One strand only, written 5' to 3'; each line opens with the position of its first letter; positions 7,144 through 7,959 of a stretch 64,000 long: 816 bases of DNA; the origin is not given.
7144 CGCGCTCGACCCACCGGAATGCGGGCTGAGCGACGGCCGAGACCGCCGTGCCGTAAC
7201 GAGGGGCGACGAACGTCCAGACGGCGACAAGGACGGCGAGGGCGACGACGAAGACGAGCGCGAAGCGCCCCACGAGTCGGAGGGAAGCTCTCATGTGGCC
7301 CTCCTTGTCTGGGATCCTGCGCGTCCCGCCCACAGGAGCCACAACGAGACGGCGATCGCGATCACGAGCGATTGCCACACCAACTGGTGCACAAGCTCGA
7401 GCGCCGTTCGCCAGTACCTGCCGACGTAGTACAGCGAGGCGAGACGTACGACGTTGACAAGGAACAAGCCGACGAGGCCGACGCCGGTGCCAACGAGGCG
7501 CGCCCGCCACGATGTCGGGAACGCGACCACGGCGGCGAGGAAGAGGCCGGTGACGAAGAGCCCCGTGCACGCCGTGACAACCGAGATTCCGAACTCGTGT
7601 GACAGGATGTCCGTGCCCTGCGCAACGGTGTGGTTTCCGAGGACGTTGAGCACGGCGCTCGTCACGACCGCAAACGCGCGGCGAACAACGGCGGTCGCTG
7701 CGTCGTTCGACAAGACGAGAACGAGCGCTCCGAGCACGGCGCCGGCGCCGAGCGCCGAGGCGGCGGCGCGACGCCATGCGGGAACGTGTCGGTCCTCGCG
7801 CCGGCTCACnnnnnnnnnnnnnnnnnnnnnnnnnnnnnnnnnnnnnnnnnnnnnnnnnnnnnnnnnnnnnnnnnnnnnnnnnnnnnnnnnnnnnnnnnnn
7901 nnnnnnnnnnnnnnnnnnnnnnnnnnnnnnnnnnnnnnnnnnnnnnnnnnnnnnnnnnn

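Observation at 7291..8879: IPTL-CTERM-type substrate translationally coupled to a minimal (~172 aa) exosortase-family enzyme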

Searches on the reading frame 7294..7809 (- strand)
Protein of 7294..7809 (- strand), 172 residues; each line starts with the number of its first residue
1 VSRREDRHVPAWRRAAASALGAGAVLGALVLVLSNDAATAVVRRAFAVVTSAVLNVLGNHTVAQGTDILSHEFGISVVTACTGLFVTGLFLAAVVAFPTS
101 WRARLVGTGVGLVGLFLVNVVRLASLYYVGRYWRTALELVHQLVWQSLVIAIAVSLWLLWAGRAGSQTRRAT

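Call 5: search_protein_families(library=ncbifam, proteins=[window:7294-7809:-], max_evalue=1)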
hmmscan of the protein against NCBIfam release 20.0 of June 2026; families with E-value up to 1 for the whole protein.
window:7294-7809:- (172 aa): 12 families
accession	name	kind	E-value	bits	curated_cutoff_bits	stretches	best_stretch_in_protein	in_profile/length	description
TIGR04177.1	exosort_XrtH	exception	2e-22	79.9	86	1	43-166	32-156/158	exosortase H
NF046081.1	exosort_XrtX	exception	9.9e-21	74.4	170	1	36-167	30-165/168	exosortase X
TIGR04144.1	archaeo_VPXXXP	exception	7.8e-14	51.9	150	1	31-161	20-150/156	archaeosortase B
TIGR04178.1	exo_archaeo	signature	9.4e-13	48.3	23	1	76-161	2-94/97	exosortase/archaeosortase family protein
TIGR04128.1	exoso_Fjoh_1448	exception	1.2e-12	48.4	90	1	45-161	46-169/174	exosortase family protein XrtF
NF046083.1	exosort_XrtY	exception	3.3e-12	46.6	160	1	41-157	48-165/168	exosortase Y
TIGR04300.1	exosort_XrtM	exception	1.4e-10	41.8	125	1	30-164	8-144/150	exosortase family protein XrtM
TIGR04124.1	archaeo_artE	exception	2.6e-10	40.6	95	1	46-160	34-147/153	archaeosortase family protein ArtE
NF045528.1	heimosortase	equivalog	3.1e-06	27.4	130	1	72-142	83-153/199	heimdallarchaeosortase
TIGR04175.1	archaeo_artD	exception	0.0002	21.4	125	1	44-160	29-138/150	archaeosortase D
NF033505.2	paceosortase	exception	0.00039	20.5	80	1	52-159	36-143/167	pacearchaeosortase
TIGR04476.1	exosort_XrtN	exception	0.0051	16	200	1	43-96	119-174/406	exosortase N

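Call 6: search_protein_families(library=pfam, proteins=[window:7294-7809:-], max_evalue=0.1)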
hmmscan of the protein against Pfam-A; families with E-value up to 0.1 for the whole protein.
window:7294-7809:- (172 aa): 3 families
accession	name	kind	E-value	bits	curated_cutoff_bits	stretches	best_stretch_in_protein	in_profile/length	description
PF09721.15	Exosortase_EpsH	-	1.9e-06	27.9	25.7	1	34-160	119-251/254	Transmembrane exosortase (Exosortase_EpsH)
PF07271.16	Cytadhesin_P30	-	0.072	13.1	40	1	29-99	20-91/275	Cytadhesin P30/P32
PF09477.16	Type_III_YscG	-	0.079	13.5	32.1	0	118-159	42-82/116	Bacterial type III secretion system chaperone protein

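Call 8: find_homologous_proteins(query=window:7294-7809:-, max_evalue=0.001)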
Query window:7294-7809:- (172 aa): 185 proteins with E <= 0.001 among 3975 candidates; the best 120 are listed.
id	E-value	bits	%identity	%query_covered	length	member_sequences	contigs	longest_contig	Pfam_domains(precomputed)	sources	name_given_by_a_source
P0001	1.0e-97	343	97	100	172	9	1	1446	PF09721.16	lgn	-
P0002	4.9e-79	282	82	100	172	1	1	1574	PF09721.16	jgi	jgi:exosortase/archaeosortase family protein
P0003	8.2e-73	262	77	92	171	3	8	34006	PF09721.16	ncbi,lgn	-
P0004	8.1e-72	259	76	99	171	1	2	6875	PF09721.16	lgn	-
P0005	1.8e-71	257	77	95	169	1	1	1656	PF09721.16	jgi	jgi:exosortase/archaeosortase family protein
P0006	3.7e-71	256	77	97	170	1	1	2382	PF09721.16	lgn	-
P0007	8.8e-71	255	75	99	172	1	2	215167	PF09721.16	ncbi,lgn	-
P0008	5.1e-70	253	77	95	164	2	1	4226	PF09721.16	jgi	jgi:exosortase/archaeosortase family protein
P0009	2.9e-69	250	73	99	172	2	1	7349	PF09721.16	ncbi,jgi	-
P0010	9.6e-69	249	73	100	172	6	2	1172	PF09721.16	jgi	jgi:exosortase/archaeosortase family protein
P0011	5.3e-68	246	73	99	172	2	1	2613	PF09721.16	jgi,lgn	jgi:exosortase/archaeosortase family protein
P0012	2.6e-67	244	71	100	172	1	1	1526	PF09721.16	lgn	-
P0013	1.1e-64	235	78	81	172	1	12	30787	PF09721.16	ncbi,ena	-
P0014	1.0e-63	232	69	98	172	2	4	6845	PF09721.16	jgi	jgi:exosortase/archaeosortase family protein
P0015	4.0e-63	230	69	100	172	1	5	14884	PF09721.16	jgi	jgi:exosortase/archaeosortase family protein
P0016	6.3e-63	230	70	95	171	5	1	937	PF09721.16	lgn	-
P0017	8.4e-63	229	73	91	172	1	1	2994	PF09721.16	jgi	jgi:exosortase/archaeosortase family protein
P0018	8.5e-63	229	72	93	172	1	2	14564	PF09721.16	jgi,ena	-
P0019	1.3e-62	229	69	100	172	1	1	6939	PF09721.16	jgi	jgi:exosortase/archaeosortase family protein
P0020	1.6e-62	228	69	99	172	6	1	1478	PF09721.16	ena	-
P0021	1.6e-62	228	69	100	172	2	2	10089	PF09721.16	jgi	jgi:exosortase/archaeosortase family protein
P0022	2.3e-62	228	70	92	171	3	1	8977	PF09721.16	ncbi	-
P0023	3.0e-62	227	72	91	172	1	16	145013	PF09721.16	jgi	jgi:exosortase/archaeosortase family protein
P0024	1.8e-61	225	67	99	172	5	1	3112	PF09721.16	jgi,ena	jgi:exosortase/archaeosortase family protein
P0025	1.8e-61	225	69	97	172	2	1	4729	PF09721.16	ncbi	-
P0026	2.7e-61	224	67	98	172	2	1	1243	PF09721.16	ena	-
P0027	3.4e-61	224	74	90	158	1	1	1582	PF09721.16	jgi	jgi:exosortase/archaeosortase family protein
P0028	3.9e-61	224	67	98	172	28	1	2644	PF09721.16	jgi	-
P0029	1.1e-60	222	69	97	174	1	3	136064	PF09721.16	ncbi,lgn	-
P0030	1.7e-60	222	68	98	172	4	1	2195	PF09721.16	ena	-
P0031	4.6e-60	220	65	98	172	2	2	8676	PF09721.16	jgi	-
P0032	2.2e-59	218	74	83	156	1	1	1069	PF09721.16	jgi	jgi:exosortase/archaeosortase family protein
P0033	5.1e-59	217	77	78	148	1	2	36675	PF09721.16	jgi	jgi:exosortase/archaeosortase family protein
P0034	3.3e-58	214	72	88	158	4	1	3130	PF09721.16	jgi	jgi:exosortase/archaeosortase family protein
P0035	7.5e-58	213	75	81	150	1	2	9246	PF09721.16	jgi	jgi:exosortase/archaeosortase family protein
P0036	2.6e-51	192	64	90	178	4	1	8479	PF09721.16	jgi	jgi:exosortase/archaeosortase family protein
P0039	8.9e-51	190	64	88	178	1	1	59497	PF09721.16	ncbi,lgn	-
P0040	1.6e-49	186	63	90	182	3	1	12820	PF09721.16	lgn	-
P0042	7.0e-49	184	65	82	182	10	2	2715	PF09721.16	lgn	-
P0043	2.0e-48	183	62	76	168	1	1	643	PF09721.16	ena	-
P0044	3.3e-48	182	60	84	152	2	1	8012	PF09721.16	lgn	-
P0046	2.2e-47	179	65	70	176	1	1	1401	PF09721.16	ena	-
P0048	3.8e-47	178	63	81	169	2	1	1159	PF09721.16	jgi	jgi:exosortase/archaeosortase family protein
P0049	2.0e-46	176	56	85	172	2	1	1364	PF09721.16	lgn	-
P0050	2.3e-46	176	57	99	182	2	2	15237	PF09721.16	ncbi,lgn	ncbi:MAG: archaeosortase/exosortase family protein [Thermotogota bacterium]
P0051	2.9e-46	176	60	81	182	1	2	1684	PF09721.16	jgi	jgi:exosortase/archaeosortase family protein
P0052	4.6e-46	175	56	95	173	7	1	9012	PF09721.16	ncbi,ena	-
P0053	5.0e-46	175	63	82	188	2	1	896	PF09721.16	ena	-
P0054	6.7e-46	174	54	91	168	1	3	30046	PF09721.16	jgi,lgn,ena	-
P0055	3.0e-45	172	60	76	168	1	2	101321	PF09721.16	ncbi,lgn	-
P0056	3.8e-45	172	59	94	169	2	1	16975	PF09721.16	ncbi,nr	ncbi:MAG: archaeosortase/exosortase family protein [Candidatus Bipolaricaulota bacterium]|nr:archaeo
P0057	5.4e-45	171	61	86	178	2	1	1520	PF09721.16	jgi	jgi:exosortase/archaeosortase family protein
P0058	1.8e-44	170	63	81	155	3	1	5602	PF09721.16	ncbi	ncbi:MAG: archaeosortase/exosortase family protein [Candidatus Bipolaricaulia bacterium]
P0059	3.4e-44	169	58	86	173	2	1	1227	PF09721.16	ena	-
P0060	6.8e-44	168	56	88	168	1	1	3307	PF09721.16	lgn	-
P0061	1.3e-43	167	61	71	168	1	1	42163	PF09721.16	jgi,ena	-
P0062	4.0e-43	165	54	89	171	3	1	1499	PF09721.16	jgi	-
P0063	4.4e-43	165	56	83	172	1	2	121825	PF09721.16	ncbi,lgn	-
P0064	5.3e-43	165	61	76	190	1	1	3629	PF09721.16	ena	-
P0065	7.1e-43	165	62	76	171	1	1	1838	PF09721.16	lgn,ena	-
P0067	9.2e-43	164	50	98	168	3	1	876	PF09721.16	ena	-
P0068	1.8e-42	163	51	94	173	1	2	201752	PF09721.16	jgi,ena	-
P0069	2.8e-42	163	53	90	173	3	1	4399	PF09721.16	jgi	-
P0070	3.6e-42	162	58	76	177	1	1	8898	PF09721.16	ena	-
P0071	4.8e-42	162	53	97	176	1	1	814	PF09721.16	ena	-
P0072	6.8e-42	161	55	78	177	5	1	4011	PF09721.16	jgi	-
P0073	7.3e-42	161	52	92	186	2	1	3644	PF09721.16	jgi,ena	-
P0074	7.6e-42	161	53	90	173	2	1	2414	PF09721.16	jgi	jgi:exosortase/archaeosortase family protein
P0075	1.0e-41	161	56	80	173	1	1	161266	PF09721.16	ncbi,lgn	-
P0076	1.1e-41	161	59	79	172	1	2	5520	PF09721.16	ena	-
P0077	1.6e-41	160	55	83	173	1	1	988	PF09721.16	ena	-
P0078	1.7e-41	160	54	83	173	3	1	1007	PF09721.16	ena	-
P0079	2.9e-41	159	52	88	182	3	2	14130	PF09721.16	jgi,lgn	-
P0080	4.4e-41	159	49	98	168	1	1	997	PF09721.16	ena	-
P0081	4.6e-41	159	55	80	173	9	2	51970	PF09721.16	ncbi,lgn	-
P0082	4.8e-41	159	59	77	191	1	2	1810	PF09721.16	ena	-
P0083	5.5e-41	158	53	87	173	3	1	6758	PF09721.16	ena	-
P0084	1.2e-40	157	52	90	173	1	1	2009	PF09721.16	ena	-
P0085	1.3e-40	157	53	83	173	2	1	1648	PF09721.16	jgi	-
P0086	1.7e-40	157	50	97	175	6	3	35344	PF09721.16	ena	-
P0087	4.2e-40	155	50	97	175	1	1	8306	PF09721.16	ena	-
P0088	6.9e-40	155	47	93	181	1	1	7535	PF09721.16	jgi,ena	-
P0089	7.8e-40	155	49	99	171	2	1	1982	PF09721.16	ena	-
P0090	8.3e-40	155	47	93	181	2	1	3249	PF09721.16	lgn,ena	-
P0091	9.0e-40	154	57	80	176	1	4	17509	PF09721.16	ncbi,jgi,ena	-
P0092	1.1e-39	154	51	91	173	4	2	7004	PF09721.16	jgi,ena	-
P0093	2.3e-39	153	47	98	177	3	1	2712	PF09721.16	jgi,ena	-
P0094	6.1e-39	152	59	71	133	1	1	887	PF09721.16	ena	-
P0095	6.3e-39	152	50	100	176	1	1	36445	PF09721.16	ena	-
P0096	7.7e-39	151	53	92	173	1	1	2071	PF09721.16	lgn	-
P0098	2.3e-38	150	53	92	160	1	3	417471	PF09721.16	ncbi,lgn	-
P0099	3.2e-38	149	57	76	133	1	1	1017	PF09721.16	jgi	-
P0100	3.4e-38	149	53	83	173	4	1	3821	PF09721.16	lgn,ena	-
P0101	1.8e-37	147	55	83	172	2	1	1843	PF09721.16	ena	-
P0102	1.9e-37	147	50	87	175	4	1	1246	PF09721.16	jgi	-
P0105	5.9e-37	145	50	98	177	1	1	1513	PF09721.16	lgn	-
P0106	6.4e-37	145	48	98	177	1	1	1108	PF09721.16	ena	-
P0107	7.4e-37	145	47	97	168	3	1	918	PF09721.16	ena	-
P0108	4.3e-36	142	49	85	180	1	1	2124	PF09721.16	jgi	jgi:archaeosortase B (VPXXXP-CTERM-specific)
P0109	5.9e-36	142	53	81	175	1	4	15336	PF09721.16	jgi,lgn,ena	-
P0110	1.2e-35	141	49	83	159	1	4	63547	PF09721.16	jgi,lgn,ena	-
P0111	2.0e-35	140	46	97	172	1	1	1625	PF09721.16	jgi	jgi:exosortase/archaeosortase family protein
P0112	2.4e-35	140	47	92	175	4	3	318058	PF09721.16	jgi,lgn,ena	-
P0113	2.8e-35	140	53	74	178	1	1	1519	PF09721.16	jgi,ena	-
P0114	7.9e-35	138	45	90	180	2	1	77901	PF09721.16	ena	-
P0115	2.5e-33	133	49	93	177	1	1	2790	PF09721.16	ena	-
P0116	8.6e-33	132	49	85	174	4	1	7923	PF09721.16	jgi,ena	-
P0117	1.4e-32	131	47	97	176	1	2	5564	PF09721.16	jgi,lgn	jgi:exosortase/archaeosortase family protein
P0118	8.5e-32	128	50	77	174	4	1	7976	PF09721.16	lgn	-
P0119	9.3e-32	128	48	88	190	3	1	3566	PF09721.16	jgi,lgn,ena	-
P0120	1.4e-31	128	46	92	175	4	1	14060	PF09721.16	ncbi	ncbi:MAG: archaeosortase/exosortase family protein [Candidatus Bipolaricaulia bacterium]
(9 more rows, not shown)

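Call 11: find_related_loci(query=A1, collection=genome_contigs, flank=6000)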
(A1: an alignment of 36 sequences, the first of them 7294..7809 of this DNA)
Query A1 (172 aa) in genome_contigs; peptide patterns used: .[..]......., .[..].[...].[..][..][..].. (x = any residue, [..] = any of these).
104 stretches matched a pattern; 63 encode a relative of the query (tblastn E <= 1e-3); 63 distinct loci.
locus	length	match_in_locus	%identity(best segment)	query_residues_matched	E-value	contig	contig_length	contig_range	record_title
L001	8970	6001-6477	77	4-162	8e-75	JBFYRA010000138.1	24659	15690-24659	MAG: Candidatus Bipolaricaulota bacterium isolate PPR_0200 PPR_0200.fa_k121_292769, whole genome shotgun sequence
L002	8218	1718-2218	68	2-169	5e-64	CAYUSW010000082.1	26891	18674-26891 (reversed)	MAG TPA_asm: uncultured Thermotogae bacterium isolate binchicken_co255_456 genome assembly, contig: k141_2798268, whole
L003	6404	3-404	73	33-166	6e-60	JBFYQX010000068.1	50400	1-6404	MAG: Candidatus Bipolaricaulota bacterium isolate PPR_0197 k121_1532152, whole genome shotgun sequence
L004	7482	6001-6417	65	32-170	2e-55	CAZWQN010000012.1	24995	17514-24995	MAG TPA_asm: uncultured Thermotogae bacterium isolate SRP098346_co1_422 genome assembly, contig: NODE_1646_length_24995_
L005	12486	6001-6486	62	8-168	1e-53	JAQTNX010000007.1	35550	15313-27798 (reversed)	MAG: Candidatus Bipolaricaulis sp. isolate STA_74 NODE_2306_length_35550_cov_3.484120_Sandtown_A, whole genome shotgun s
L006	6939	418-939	55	7-170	3e-52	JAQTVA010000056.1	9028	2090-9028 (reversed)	MAG: Candidatus Bipolaricaulis sp. isolate STB_77 NODE_20917_length_9028_cov_5.874621_Sandtown_B, whole genome shotgun s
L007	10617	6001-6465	58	8-163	8e-51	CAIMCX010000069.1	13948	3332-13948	uncultured bacterium isolate AlinenSedimentsCore2_bin-0190 genome assembly, contig: bin-0190:069/124, whole genome shotg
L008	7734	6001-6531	56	4-170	4e-50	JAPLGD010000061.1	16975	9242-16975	MAG: Candidatus Bipolaricaulota bacterium isolate LacPavin_0920_SED3_MAG_66_54 LacPavin_0920_SED3_scaffold_1439325, whol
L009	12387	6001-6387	62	32-160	7e-50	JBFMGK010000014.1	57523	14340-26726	MAG: Candidatus Bipolaricaulota bacterium isolate MAG295 MAG295_14, whole genome shotgun sequence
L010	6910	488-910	65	30-170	1e-47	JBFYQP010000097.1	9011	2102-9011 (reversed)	MAG: Candidatus Bipolaricaulota bacterium isolate PPR_0189 PPR_0189.fa_k121_888588, whole genome shotgun sequence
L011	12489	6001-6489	53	1-165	5e-47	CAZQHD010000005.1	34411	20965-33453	MAG TPA_asm: uncultured Thermotogae bacterium isolate SRP332253_co2_10 genome assembly, contig: NODE_1094_length_34411_c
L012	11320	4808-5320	57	1-170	2e-46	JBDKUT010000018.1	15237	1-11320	MAG: Thermotogota bacterium isolate 8_bin.164 c_000000255592, whole genome shotgun sequence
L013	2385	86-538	55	13-163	1e-45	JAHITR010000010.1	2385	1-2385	MAG: Candidatus Bipolaricaulota bacterium isolate MM_PC_MetaG.mb.220 MM_PC_MetaG.mb.220_k141_31342, whole genome shotgun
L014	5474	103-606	50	1-170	4e-45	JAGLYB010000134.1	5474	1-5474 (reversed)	MAG: Candidatus Bipolaricaulota bacterium isolate RS_13_11 ZL320.bin.11.fa_134, whole genome shotgun sequence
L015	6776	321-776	53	12-163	2e-44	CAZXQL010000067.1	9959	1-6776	MAG TPA_asm: uncultured Thermotogae bacterium isolate binchicken_co129_881 genome assembly, contig: NODE_21729_length_99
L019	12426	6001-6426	56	30-171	3e-41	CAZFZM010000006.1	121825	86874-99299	MAG TPA_asm: uncultured Thermotogae bacterium isolate SRP323688_co1_258 genome assembly, contig: NODE_301_length_121825_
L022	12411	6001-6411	55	35-171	1e-38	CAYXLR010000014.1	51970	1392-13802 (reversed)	MAG TPA_asm: uncultured Thermotogae bacterium isolate binchicken_co34_121 genome assembly, contig: NODE_822_length_51970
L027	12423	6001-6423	48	24-164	6e-36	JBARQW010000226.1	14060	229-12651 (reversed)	MAG: Candidatus Bipolaricaulia bacterium isolate MFD13425_ilm_asm_bin14 k127_219667, whole genome shotgun sequence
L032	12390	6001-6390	45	32-160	2e-28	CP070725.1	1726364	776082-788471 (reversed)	MAG: Candidatus Bipolaricaulota bacterium isolate bin446 chromosome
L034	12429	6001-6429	38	26-165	6e-24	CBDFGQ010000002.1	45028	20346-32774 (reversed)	MAG: Dehalococcoidia bacterium isolate 3299a7fc-3b8b-4791-927a-3a74d6ed150b genome assembly, contig: contig_2, whole gen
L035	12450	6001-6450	39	23-169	1e-23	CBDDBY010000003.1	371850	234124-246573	MAG: Dehalococcoidia bacterium isolate 6451269b-cfe0-478f-bad6-08f7be57dee7 genome assembly, contig: contig_3, whole gen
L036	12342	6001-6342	40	50-163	1e-22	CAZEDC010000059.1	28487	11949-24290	MAG TPA_asm: uncultured Dehalococcoidia bacterium isolate SRP260945_co2_388 genome assembly, contig: k141_1056777, whole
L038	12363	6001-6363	40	50-169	2e-22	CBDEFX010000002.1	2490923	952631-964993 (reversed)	MAG: Dehalococcoidia bacterium isolate bd3fcf20-00e0-4c08-a004-f645cab7dc39 genome assembly, contig: contig_2, whole gen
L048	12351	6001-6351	40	47-163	3e-17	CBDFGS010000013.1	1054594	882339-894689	MAG: Dehalococcoidia bacterium isolate 59cce99e-a588-4de2-b07e-a8077d89f863 genome assembly, contig: contig_13, whole ge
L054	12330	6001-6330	36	56-165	4e-14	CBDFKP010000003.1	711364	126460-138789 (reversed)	MAG: Dehalococcoidia bacterium isolate 54f7828e-2c5e-4b54-8adc-feff5b35415e genome assembly, contig: contig_3, whole gen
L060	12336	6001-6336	36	54-165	4e-12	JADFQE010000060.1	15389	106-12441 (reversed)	MAG: Chloroflexota bacterium isolate B78T1L10 B78T1L10_NODE5756, whole genome shotgun sequence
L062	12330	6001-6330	43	54-163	6e-23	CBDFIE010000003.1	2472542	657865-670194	MAG: Dehalococcoidia bacterium isolate e15c664c-3ff3-49b4-8099-ba0b4cb4bcc2 genome assembly, contig: contig_3, whole gen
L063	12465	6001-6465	29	16-172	6e-8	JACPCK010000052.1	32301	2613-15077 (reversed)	MAG: Chloroflexi bacterium isolate NC_groundwater_281_Ag_S-0.65um_61_16 S6_GD2017_2_S65_scaffold_900, whole genome shotg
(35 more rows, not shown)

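Call 17: search_solved_structures(query=A1, max_evalue=1)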
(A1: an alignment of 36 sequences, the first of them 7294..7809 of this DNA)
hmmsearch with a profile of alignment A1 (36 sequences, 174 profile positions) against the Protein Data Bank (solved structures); distinct sequences matched with E-value up to 1: 0.

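Call 18: search_protein_families(library=ncbifam, alignment_id=A1, max_evalue=0.00001)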
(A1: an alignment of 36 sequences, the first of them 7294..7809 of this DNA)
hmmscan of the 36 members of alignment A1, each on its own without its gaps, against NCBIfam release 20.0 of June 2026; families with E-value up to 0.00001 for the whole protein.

A. member 1, window:7294-7809:- (172 aa): 9 families
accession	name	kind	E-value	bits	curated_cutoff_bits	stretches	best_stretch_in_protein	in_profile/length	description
TIGR04177.1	exosort_XrtH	exception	2e-22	79.9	86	1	43-166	32-156/158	exosortase H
NF046081.1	exosort_XrtX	exception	9.9e-21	74.4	170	1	36-167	30-165/168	exosortase X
TIGR04144.1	archaeo_VPXXXP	exception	7.8e-14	51.9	150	1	31-161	20-150/156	archaeosortase B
TIGR04178.1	exo_archaeo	signature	9.4e-13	48.3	23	1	76-161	2-94/97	exosortase/archaeosortase family protein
TIGR04128.1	exoso_Fjoh_1448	exception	1.2e-12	48.4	90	1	45-161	46-169/174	exosortase family protein XrtF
NF046083.1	exosort_XrtY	exception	3.3e-12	46.6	160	1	41-157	48-165/168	exosortase Y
TIGR04300.1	exosort_XrtM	exception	1.4e-10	41.8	125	1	30-164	8-144/150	exosortase family protein XrtM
TIGR04124.1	archaeo_artE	exception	2.6e-10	40.6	95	1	46-160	34-147/153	archaeosortase family protein ArtE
NF045528.1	heimosortase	equivalog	3.1e-06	27.4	130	0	72-142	83-153/199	heimdallarchaeosortase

B. families by the number of members that match (of 36 scanned): 12 families
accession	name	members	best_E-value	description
TIGR04177.1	exosort_XrtH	36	5.9e-26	exosortase H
NF046081.1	exosort_XrtX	36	1.4e-22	exosortase X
TIGR04144.1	archaeo_VPXXXP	36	3.7e-20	archaeosortase B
TIGR04300.1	exosort_XrtM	36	1.1e-15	exosortase family protein XrtM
TIGR04178.1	exo_archaeo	36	3.3e-14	exosortase/archaeosortase family protein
TIGR04128.1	exoso_Fjoh_1448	36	1.2e-12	exosortase family protein XrtF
TIGR04124.1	archaeo_artE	36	7.5e-12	archaeosortase family protein ArtE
NF046083.1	exosort_XrtY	35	6.2e-13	exosortase Y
NF033505.2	paceosortase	25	5.9e-10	pacearchaeosortase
TIGR04125.1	exosort_PGF_TRM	3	3.8e-08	archaeosortase A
TIGR04293.1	archaeo_artF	3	2e-07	archaeosortase family protein ArtF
NF045528.1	heimosortase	3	3.1e-06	heimdallarchaeosortase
